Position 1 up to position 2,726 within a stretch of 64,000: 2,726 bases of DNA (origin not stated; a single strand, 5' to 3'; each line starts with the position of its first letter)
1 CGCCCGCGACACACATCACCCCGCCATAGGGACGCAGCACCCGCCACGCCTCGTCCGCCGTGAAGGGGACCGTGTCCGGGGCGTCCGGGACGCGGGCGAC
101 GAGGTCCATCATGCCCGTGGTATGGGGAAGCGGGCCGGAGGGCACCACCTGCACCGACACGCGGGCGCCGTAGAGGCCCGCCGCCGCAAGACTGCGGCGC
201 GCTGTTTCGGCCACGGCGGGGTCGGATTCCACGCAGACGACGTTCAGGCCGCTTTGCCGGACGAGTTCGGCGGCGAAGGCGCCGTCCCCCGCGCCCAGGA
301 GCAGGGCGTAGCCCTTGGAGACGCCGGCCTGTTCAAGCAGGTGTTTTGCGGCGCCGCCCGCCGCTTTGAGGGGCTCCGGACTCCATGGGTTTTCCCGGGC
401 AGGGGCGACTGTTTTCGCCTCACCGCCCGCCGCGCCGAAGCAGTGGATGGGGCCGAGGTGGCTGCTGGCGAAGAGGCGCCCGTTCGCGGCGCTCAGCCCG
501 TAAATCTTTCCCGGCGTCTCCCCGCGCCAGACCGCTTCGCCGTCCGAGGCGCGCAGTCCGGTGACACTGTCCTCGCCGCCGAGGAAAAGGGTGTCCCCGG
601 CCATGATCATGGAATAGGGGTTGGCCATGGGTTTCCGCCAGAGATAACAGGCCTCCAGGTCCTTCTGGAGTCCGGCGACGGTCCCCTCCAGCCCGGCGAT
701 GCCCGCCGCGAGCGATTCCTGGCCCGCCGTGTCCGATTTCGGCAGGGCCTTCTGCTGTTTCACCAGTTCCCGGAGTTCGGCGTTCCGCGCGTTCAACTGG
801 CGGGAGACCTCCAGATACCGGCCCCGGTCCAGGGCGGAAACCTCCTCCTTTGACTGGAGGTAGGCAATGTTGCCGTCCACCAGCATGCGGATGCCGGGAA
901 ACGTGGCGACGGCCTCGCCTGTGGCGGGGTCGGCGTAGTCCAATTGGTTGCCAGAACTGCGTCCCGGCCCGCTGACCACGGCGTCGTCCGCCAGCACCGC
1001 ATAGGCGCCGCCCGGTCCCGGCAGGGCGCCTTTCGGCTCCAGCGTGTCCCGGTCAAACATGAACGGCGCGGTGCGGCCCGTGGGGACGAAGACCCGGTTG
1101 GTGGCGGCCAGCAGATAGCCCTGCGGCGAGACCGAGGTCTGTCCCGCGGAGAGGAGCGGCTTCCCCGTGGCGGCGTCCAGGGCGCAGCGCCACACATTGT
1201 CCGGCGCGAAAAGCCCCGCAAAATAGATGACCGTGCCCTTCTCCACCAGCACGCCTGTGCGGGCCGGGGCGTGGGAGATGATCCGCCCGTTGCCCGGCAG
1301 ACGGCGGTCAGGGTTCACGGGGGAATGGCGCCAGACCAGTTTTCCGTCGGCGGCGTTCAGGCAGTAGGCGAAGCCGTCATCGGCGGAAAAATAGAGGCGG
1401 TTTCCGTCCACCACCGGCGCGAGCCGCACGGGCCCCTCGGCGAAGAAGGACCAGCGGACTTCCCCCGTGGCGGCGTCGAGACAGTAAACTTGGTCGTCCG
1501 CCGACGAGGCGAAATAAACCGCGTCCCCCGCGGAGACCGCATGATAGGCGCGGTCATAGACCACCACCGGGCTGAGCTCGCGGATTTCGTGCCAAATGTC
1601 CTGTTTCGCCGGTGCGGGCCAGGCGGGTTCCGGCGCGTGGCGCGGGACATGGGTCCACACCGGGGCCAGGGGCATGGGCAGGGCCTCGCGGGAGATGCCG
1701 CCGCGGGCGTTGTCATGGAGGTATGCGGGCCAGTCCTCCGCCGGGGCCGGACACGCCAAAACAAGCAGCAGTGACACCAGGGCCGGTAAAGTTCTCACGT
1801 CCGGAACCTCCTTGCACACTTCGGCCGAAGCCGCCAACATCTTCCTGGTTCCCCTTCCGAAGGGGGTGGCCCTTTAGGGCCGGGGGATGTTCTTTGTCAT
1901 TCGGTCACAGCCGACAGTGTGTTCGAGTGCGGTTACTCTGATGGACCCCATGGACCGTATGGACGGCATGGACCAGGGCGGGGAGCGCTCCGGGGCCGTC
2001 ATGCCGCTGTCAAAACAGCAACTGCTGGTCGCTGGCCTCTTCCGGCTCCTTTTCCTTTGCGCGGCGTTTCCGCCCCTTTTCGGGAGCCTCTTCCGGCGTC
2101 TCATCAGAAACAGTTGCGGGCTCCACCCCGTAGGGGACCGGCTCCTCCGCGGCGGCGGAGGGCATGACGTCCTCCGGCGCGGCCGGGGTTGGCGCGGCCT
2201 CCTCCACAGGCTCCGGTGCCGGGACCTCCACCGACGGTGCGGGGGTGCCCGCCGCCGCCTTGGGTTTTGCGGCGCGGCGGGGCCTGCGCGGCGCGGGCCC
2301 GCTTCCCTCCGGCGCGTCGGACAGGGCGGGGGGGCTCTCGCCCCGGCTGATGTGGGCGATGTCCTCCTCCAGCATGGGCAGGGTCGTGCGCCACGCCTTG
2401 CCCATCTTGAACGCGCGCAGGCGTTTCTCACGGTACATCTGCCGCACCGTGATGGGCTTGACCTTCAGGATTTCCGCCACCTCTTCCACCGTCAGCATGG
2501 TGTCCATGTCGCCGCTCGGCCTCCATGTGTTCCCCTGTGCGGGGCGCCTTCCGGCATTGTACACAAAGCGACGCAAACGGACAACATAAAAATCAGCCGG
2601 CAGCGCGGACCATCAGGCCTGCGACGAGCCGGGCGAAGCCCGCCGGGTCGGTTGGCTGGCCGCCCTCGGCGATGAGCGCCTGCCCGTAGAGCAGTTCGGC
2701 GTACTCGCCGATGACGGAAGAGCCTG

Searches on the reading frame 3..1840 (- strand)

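Call 58: search_protein_families(library=pfam, proteins=[window:3-1840:-], max_evalue=0.001)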
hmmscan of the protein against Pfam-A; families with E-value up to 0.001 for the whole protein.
window:3-1840:- (612 aa): 5 families
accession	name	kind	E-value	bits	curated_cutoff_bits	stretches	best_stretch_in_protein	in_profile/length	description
PF13360.13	PQQ_2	-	3.8e-21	76.2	27.6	1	99-233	28-145/233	Outer membrane protein assembly factor BamB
PF13570.13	Beta-prop_ACSF4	-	2.3e-13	50.7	133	1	102-172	57-129/329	Beta-alanine-activating enzyme, beta-propeller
PF01011.28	PQQ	-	5.9e-08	32.3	26.7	0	140-234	51-142/595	Glucose/ethanol/alcohol dehydrogenase, beta-propeller domain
PF13649.12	Methyltransf_25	-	1.9e-05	25.7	27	1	513-606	2-97/97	Methyltransferase domain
PF08241.18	Methyltransf_11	-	0.00078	20.5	21.2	0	515-607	3-92/95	Methyltransferase domain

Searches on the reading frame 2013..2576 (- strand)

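Call 58: search_protein_families(library=pfam, proteins=[window:2013-2576:-], max_evalue=0.001)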
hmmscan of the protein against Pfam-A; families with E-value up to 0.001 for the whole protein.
window:2013-2576:- (188 aa): 1 family
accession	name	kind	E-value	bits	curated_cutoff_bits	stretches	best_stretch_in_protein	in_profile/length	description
PF12728.13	HTH_17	-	4e-08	33.8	27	1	27-63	1-37/51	Helix-turn-helix domain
